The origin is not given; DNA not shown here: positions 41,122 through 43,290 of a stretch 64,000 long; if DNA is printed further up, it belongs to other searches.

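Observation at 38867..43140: Tandem pair of large multi-zinc-ribbon proteins built from alternating CCCH modules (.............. / CxxCG...CPIHG)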

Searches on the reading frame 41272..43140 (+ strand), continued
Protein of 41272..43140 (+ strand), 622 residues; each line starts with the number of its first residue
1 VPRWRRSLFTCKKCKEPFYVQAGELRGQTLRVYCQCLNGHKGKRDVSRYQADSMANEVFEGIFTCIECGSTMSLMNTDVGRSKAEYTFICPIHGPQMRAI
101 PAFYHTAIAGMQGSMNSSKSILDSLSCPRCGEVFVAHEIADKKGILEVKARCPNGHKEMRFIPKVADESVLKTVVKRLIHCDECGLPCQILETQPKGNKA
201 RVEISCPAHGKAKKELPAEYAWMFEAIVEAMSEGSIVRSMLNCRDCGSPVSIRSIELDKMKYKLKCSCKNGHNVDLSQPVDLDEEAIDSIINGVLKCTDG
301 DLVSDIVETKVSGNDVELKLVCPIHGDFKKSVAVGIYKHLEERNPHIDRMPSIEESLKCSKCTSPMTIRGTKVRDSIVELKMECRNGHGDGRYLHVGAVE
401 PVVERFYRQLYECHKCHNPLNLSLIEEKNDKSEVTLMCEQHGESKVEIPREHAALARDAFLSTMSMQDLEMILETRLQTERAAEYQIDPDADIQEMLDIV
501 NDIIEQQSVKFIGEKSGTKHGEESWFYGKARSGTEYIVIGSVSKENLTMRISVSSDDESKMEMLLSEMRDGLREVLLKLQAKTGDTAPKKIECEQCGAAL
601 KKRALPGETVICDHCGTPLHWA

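Call 78: find_encoding_contigs(protein=P0334, flank=8000, max_places=1)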
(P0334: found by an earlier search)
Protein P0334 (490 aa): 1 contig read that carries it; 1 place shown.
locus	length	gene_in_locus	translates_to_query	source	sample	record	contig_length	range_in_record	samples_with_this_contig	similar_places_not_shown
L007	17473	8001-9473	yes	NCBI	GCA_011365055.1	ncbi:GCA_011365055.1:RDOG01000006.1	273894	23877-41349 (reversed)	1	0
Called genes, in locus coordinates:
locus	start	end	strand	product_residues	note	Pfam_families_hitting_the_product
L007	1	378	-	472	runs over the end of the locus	PF01029:NusB, PF22458:RsmF-B_ferredox, PF01189:Methyltr_RsmB-F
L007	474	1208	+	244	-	-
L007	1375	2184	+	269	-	PF01784:DUF34_NIF3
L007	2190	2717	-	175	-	PF00132:Hexapep, PF25087:GMPPB_C (faint), PF25084:LbH_EIF2B (weak)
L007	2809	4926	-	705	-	PF13597:NRDD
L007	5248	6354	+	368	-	PF03259:Robl_LC7 (weak)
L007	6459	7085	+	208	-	-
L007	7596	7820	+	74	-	PF00125:Histone, PF00808:CBFD_NFYB_HMF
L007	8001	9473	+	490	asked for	-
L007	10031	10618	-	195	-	PF00013:KH_1 (weak), PF21800:KH_KRR1_2nd, PF22891:KH_PNO1_2nd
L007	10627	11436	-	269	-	PF01163:RIO1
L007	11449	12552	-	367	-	PF01494:FAD_binding_3 (weak), PF04820:Trp_halogenase (faint), PF07992:Pyr_redox_2 (weak), PF22578:GGR_cat (weak)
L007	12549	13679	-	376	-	PF04981:NMD3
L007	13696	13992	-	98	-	PF04242:DUF424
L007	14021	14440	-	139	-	PF01873:eIF-5_eIF-2B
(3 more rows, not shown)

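Call 81: search_protein_families(library=pfam, proteins=[P0213, P0231, P0324, P0303, P0293, P0329, P0227, P0277, P0229, P0255], max_evalue=0.05)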
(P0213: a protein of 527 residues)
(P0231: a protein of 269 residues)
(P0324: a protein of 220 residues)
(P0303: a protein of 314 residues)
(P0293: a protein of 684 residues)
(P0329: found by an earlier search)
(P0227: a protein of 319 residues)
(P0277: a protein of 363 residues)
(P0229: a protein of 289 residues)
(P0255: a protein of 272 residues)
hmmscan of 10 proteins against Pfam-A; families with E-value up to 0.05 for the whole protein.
P0213 (527 aa): 2 families
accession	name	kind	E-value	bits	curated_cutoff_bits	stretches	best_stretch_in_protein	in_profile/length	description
PF09743.14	E3_UFM1_ligase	-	0.015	15.4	23.2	0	417-519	27-130/272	E3 UFM1-protein ligase 1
PF10892.13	DUF2688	-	0.047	13.6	25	0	11-21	8-18/56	Protein of unknown function (DUF2688)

P0231 (269 aa): 2 families
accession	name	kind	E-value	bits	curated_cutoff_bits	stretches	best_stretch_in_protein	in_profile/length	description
PF01399.33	PCI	-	0.00016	22.2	22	1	200-245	32-77/84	PCI domain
PF09743.14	E3_UFM1_ligase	-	0.046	13.8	23.2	0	107-248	86-232/272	E3 UFM1-protein ligase 1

P0324 (220 aa): 17 families
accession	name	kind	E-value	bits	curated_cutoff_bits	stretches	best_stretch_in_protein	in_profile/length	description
PF12760.12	Zn_ribbon_IS1595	-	4.3e-06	27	25.4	0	42-62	14-33/46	Transposase zinc-ribbon domain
PF21344.3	Zn_ribbon_LysW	-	0.0011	19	27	0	94-110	15-31/46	Alpha-aminoadipate carrier protein LysW-like, globular domain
PF12773.13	DZR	-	0.0012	19.4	27.3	0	102-136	14-33/45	Double zinc ribbon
PF08271.17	Zn_Ribbon_TF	-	0.002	18.1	29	0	129-139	2-11/43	TFIIB zinc-binding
PF08274.17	Zn_Ribbon_YjdM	-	0.0025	18.2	30.8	0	129-140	4-15/30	PhnA Zinc-Ribbon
PF23548.1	Zn_ribbon_FGT1_2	-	0.0038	17.2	27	0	127-135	2-10/35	FORGETTER1 second zinc ribbon domain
PF09723.15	Zn_ribbon_8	-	0.004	17.6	34.4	0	126-135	4-34/41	Zinc ribbon domain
PF05129.18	Zn_ribbon_Elf1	-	0.0048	17.4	29.8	0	98-139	20-58/79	Transcription elongation factor Elf1 like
PF22289.1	DmmA-like_C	-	0.0075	16.7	27.4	0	97-111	15-29/44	Dimethylamine monooxygenase subunit DmmA-like, C-terminal domain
PF13248.11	Zn_ribbon_3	-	0.013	15.4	27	0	128-137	3-11/26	zinc-ribbon domain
PF19134.6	DUF5817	-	0.014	15.8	31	0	128-150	22-42/57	Domain of unknown function (DUF5817)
PF17283.8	Zn_ribbon_SprT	-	0.018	15.5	28.1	0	101-110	25-34/38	SprT-like zinc ribbon domain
PF14353.12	CpXC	-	0.02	15.3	25.4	0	127-182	37-92/121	CpXC protein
PF11781.13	Zn_ribbon_RRN7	-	0.02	15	27.1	0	126-139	3-15/32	Zinc-finger of RNA-polymerase I-specific TFIIB, Rrn7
PF13240.11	Zn_Ribbon_1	-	0.026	14.8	25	0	103-110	2-9/23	zinc-ribbon domain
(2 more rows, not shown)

P0303 (314 aa): 0 families

P0293 (684 aa): 6 families
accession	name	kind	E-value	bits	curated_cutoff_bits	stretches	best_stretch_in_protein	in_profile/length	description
PF01399.33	PCI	-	9.4e-08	32.6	22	1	176-224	36-84/84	PCI domain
PF05129.18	Zn_ribbon_Elf1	-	3.1e-05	24.4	29.8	0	559-614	10-61/79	Transcription elongation factor Elf1 like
PF09723.15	Zn_ribbon_8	-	0.0029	18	34.4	0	573-607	6-34/41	Zinc ribbon domain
PF23454.1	Zn_ribbon_Brz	-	0.0072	17.3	27.9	0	601-616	7-22/58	Transcriptional regulator Brz zinc beta ribbon domain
PF02565.21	RecO_C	-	0.018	15.3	22.1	0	64-104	68-107/157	Recombination protein O C terminal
PF15446.12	zf-PHD-like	-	0.021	14.8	27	1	573-651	70-144/170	PHD/FYVE-zinc-finger like domain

P0329 (923 aa): 7 families
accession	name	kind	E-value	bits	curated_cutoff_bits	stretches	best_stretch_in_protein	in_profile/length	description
PF09743.14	E3_UFM1_ligase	-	2.1e-17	64.1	23.2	2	589-811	16-233/272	E3 UFM1-protein ligase 1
PF13545.12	HTH_Crp_2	-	4.3e-05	23.8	27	0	523-553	23-53/70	Crp-like helix-turn-helix domain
PF09756.15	DDRGK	-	7e-05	23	27.8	0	584-624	115-154/188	DDRGK domain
PF09012.17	FeoC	-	0.0043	17.6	21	0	831-861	16-46/69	FeoC like transcriptional regulator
PF06397.17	Desulfoferrod_N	-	0.0065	16.5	23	0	271-285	6-20/36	Desulfoferrodoxin, N-terminal domain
PF01978.25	TrmB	-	0.0099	16.2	25.6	0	581-610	21-50/68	Sugar-specific transcriptional regulator TrmB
PF25051.1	WHD_MCM8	-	0.026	15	26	0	767-796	36-65/80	MCM8 winged helix domain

P0227 (319 aa): 7 families
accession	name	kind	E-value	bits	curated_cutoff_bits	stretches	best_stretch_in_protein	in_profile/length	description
PF12773.13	DZR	-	1.6e-06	28.6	27.3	2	218-251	11-45/45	Double zinc ribbon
PF07754.17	HVO_2753_ZBP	-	3.9e-06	27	33.2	0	218-251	15-46/46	Small zinc finger protein HVO_2753-like, Zn-binding pocket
PF13248.11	Zn_ribbon_3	-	4.4e-05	23.2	27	1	232-251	3-23/26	zinc-ribbon domain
PF03966.22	Trm112p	-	0.00039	20.7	22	0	146-226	1-32/40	Trm112p-like protein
PF23545.1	Zn_ribbon_HMPTM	-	0.023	14.7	27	1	18-54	9-44/45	HMPTM N-terminal zinc ribbon domain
PF07282.18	Cas12f1-like_TNB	-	0.034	14.8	26.3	1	267-291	24-47/60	Cas12f1-like, TNB domain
PF03892.19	NapB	-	0.047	14.2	25.1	0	31-90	58-121/127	Nitrate reductase cytochrome c-type subunit (NapB)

P0277 (363 aa): 7 families
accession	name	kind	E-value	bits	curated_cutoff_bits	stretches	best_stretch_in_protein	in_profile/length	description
PF13248.11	Zn_ribbon_3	-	0.0063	16.4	27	1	324-343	3-23/26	zinc-ribbon domain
PF07191.17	Zn_ribbon_6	-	0.01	16.2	25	0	314-361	3-42/67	Double zinc ribbon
PF07754.17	HVO_2753_ZBP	-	0.011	15.9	33.2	0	318-355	11-46/46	Small zinc finger protein HVO_2753-like, Zn-binding pocket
PF24844.1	PolC_DP2_central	-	0.017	14.5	24.3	1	300-345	324-369/372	DNA polymerase II large subunit DP2, central domain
PF12773.13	DZR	-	0.022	15.3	27.3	0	338-358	14-34/45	Double zinc ribbon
PF20173.3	ZnF_RZ-type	-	0.034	14.2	27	1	336-358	19-41/54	RZ type zinc finger domain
PF06397.17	Desulfoferrod_N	-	0.04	14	23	0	334-344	4-14/36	Desulfoferrodoxin, N-terminal domain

P0229 (289 aa): 7 families
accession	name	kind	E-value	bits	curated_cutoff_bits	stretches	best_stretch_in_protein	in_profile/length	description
PF23548.1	Zn_ribbon_FGT1_2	-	0.0003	20.7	27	0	141-149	4-12/35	FORGETTER1 second zinc ribbon domain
PF12773.13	DZR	-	0.0014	19.2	27.3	1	260-285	10-32/45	Double zinc ribbon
PF24441.1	DUF7560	-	0.0093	16.1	27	0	191-207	3-19/44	Family of unknown function (DUF7560)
PF10601.15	zf-LITAF-like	-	0.0099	16.5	23.8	0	185-202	48-65/70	LITAF-like zinc ribbon domain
PF23228.1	zf_PCFS4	-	0.01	15.9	27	1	259-278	9-29/69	PCFS4 zinc finger domain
PF24254.1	DUF7455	-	0.035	14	27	0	193-207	4-18/54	Domain of unknown function (DUF7455)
PF22289.1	DmmA-like_C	-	0.041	14.3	27.4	0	134-150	13-29/44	Dimethylamine monooxygenase subunit DmmA-like, C-terminal domain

P0255 (272 aa): 3 families
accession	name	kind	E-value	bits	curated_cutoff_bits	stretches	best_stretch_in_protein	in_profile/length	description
PF25164.1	CoiA_N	-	0.0068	16.3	26.3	0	145-168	5-29/50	Competence protein CoiA, N-terminal domain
PF05129.18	Zn_ribbon_Elf1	-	0.0079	16.7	29.8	0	19-61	13-57/79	Transcription elongation factor Elf1 like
PF12773.13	DZR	-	0.043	14.4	27.3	0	150-166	6-22/45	Double zinc ribbon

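Call 82: list_cluster_members(proteins=[P0229, P0231, P0234, P0248, P0253, P0255, P0270, P0293, P0297, P0302])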
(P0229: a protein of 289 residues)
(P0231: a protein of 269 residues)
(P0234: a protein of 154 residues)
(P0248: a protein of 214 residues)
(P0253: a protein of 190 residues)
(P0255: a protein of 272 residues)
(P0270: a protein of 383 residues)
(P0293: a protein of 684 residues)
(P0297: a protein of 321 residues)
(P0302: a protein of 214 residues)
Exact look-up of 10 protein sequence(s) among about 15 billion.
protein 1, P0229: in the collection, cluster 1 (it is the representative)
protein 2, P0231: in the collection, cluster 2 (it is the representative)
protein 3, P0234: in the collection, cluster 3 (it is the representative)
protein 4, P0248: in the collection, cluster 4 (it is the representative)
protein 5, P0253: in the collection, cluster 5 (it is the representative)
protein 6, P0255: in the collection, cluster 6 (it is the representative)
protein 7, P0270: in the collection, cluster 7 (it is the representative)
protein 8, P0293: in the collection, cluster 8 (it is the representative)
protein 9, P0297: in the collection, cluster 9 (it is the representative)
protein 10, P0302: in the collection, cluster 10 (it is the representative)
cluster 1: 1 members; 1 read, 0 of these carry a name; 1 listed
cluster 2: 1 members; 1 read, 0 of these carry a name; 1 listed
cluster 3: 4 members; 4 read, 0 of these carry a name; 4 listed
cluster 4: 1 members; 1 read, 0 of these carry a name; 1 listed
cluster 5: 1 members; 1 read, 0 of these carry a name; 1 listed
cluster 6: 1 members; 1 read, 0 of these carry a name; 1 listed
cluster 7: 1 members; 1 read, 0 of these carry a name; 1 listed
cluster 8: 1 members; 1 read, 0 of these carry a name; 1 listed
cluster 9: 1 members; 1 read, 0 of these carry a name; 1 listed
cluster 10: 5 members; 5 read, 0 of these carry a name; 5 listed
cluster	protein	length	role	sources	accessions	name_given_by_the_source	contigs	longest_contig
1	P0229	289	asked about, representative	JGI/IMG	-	-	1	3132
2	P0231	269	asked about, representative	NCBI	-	-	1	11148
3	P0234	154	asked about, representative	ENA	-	-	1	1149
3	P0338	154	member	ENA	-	-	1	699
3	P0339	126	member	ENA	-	-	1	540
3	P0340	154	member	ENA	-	-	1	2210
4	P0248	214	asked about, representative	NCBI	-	-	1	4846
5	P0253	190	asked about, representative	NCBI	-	-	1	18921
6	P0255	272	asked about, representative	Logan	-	-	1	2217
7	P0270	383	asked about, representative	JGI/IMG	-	-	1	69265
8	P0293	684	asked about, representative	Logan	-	-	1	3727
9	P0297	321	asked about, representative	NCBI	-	-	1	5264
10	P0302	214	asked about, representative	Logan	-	-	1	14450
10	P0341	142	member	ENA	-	-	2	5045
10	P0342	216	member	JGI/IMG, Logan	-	-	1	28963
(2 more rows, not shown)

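Call 92: fold_search(model_id=the predicted structure, library=pdb)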
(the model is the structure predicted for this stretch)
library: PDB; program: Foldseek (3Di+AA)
matches with E <= 10: 1530; with E <= 0.001: 4
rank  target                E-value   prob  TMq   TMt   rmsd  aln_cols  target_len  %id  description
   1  7xsx_k                3.5e-04  0.60  0.11  0.13  19.0       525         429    7  RNA polymerase II elongation complex transcribing a nucleosome (EC49) (released 2022-09-07)
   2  7y1x                  4.3e-04  0.51  0.08  0.07  24.9       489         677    8  Crystal structure of prolyl oligopeptidase from Microbulbifer arenaceous complex with PEG400 and MES (released 2023-07-05)
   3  7vgc                  7.3e-04  0.35  0.08  0.08  25.5       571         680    8  Crystal structure of prolyl oligopeptidase from Microbulbifer arenaceous complex with a transition state analog inhibito (released 2022-05-25)
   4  1e42_A                9.8e-04  1.00  0.15  0.35  17.8       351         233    7  Beta2-adaptin appendage domain, from clathrin adaptor AP2 (released 2000-08-21)
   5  2iv9_A                2.4e-03  0.99  0.14  0.34  17.5       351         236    6  B2-appendage from AP2 in complex with Eps15 peptide (released 2007-03-13)
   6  6v8i_AG               2.4e-03  0.18  0.09  0.09  26.2       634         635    8  Composite atomic model of the Staphylococcus aureus phage 80alpha baseplate (released 2020-03-04)
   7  1w80_A                3.3e-03  0.99  0.14  0.31  15.8       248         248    7  Crystal structure of the alpha-adaptin appendage domain, from the AP2 adaptor complex, bound to 2 peptides from Synapt (released 2004-10-27)
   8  5nzr_G                3.5e-03  0.90  0.12  0.09  17.9       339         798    8  The structure of the COPI coat leaf (released 2017-06-28)
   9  2vj0_A                4.0e-03  0.99  0.14  0.31  16.0       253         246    8  Crystal structure of the alpha-adaptin appendage domain, from the AP2 adaptor complex, in complex with an FXDNF peptid (released 2007-12-25)
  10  5nzr_K                4.0e-03  0.93  0.12  0.13  16.3       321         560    9  The structure of the COPI coat leaf (released 2017-06-28)
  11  2mj7_MODEL_1_A        5.7e-03  1.00  0.13  0.43   5.6       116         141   15  Solution NMR structure of beta-adaptin appendage domain of human adaptor protein complex 4 subunit beta, North (released 2014-01-29)
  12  7d5t_A5               6.0e-03  0.23  0.08  0.11  25.6       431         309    6  Cryo-EM structure of 90S preribosome with inactive Utp24 (state F1) (released 2021-10-06)
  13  7r5k_R0               6.3e-03  0.35  0.10  0.06  22.0       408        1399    7  Human nuclear pore complex (constricted) (released 2022-06-22)
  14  4tr6_A                6.3e-03  0.21  0.09  0.13  23.7       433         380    8  Crystal structure of DNA polymerase sliding clamp from Bacillus subtilis (released 2014-09-10)
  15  9v6e_A                6.6e-03  0.97  0.14  0.08  12.2       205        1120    8  Cryo-EM structure of human full length KICSTOR complex (state 1) (released 2025-11-12)
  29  22gw_B                1.3e-02  0.25  0.08  0.15  22.3       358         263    7  Crystal structure of the CJ1041C protein from Campylobacter jejuni in the apo form in space group P2 (released 2026-04-01)
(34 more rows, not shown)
